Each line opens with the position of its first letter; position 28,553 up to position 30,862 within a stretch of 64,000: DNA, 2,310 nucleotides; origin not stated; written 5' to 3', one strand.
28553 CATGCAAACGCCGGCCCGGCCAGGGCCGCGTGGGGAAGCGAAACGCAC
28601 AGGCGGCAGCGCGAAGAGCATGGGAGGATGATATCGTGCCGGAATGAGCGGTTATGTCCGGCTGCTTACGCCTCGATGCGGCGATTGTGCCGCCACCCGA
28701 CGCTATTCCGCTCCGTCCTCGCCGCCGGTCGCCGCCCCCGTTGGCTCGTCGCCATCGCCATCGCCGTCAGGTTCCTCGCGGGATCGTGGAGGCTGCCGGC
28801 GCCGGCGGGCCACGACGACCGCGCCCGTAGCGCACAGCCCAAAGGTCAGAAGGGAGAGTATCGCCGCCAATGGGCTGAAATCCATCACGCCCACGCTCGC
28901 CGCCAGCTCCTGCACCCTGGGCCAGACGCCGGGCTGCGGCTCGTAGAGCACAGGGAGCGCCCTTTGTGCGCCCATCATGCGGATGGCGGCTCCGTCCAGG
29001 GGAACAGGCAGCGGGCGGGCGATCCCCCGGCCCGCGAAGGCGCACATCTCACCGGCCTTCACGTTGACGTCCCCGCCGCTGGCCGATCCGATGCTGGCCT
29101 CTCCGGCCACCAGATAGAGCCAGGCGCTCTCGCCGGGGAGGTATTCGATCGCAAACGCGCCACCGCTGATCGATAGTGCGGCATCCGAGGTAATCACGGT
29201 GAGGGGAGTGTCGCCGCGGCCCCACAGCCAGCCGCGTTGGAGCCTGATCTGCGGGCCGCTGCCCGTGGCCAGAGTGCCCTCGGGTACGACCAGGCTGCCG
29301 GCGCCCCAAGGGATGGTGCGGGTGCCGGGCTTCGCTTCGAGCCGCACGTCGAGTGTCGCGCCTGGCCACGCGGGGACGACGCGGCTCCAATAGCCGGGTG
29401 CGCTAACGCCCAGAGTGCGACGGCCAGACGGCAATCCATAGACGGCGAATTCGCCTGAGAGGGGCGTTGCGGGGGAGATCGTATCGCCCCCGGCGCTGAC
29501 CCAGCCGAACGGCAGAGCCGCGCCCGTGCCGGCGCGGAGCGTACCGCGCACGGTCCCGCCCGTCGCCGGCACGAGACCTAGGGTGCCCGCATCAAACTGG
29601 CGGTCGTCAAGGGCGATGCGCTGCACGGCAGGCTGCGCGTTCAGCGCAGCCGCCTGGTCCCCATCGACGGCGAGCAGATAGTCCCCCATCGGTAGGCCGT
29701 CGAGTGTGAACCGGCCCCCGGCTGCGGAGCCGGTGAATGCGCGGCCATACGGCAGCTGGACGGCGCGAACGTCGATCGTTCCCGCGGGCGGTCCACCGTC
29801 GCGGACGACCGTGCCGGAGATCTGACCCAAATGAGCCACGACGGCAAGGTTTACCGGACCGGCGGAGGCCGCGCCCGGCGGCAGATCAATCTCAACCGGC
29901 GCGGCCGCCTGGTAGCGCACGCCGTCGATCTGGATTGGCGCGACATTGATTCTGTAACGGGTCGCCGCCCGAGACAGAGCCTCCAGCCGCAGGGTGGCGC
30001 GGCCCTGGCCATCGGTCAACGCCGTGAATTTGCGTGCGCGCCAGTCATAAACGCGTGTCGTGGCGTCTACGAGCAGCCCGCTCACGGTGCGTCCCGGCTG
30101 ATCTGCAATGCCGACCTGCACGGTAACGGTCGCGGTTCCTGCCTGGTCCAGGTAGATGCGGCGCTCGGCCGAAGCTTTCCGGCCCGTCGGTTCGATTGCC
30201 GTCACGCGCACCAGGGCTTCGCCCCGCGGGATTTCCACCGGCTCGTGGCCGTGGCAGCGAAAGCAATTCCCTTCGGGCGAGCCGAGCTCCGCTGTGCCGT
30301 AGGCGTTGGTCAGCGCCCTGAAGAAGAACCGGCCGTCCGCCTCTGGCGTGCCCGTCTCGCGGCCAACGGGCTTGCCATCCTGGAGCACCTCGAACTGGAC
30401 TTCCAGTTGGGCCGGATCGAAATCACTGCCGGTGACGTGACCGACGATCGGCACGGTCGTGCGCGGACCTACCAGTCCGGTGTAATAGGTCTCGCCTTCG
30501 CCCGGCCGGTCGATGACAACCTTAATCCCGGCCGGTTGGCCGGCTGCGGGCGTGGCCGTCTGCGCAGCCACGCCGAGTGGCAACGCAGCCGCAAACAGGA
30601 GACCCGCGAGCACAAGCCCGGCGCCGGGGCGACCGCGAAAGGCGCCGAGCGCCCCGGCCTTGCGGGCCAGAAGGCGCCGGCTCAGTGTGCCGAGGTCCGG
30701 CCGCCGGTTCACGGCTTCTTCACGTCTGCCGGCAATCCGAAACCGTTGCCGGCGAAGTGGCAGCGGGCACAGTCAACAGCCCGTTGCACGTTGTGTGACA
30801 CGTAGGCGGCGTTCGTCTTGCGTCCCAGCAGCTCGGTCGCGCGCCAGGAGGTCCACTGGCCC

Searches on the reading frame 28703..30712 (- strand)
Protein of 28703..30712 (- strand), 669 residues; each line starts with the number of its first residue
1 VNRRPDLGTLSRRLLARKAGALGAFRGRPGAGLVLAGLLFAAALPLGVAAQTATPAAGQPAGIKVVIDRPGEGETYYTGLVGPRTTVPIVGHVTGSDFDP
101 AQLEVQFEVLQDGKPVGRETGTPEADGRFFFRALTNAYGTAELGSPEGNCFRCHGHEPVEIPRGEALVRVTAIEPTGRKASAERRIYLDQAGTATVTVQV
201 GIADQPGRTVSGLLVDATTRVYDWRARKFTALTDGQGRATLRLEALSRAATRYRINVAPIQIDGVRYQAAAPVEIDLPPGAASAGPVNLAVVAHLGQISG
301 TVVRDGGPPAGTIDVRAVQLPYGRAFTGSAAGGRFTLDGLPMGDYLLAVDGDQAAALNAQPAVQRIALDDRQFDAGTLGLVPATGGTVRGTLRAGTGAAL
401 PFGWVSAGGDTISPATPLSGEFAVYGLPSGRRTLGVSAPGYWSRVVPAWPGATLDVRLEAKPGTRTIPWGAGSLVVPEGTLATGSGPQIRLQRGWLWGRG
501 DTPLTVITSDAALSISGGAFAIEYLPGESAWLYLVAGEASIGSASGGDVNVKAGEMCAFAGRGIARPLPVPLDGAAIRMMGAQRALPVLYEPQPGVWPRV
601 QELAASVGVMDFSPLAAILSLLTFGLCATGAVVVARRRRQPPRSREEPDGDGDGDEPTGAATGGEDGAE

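Call 40: search_protein_families(library=pfam, proteins=[window:28703-30712:-], max_evalue=0.00001)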
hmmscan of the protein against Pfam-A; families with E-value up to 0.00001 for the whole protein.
window:28703-30712:- (669 aa): 1 family
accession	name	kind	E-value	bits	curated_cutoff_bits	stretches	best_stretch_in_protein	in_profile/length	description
PF13620.12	CarboxypepD_reg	-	1.5e-11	44.9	32.3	0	387-447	1-65/82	Carboxypeptidase regulatory-like domain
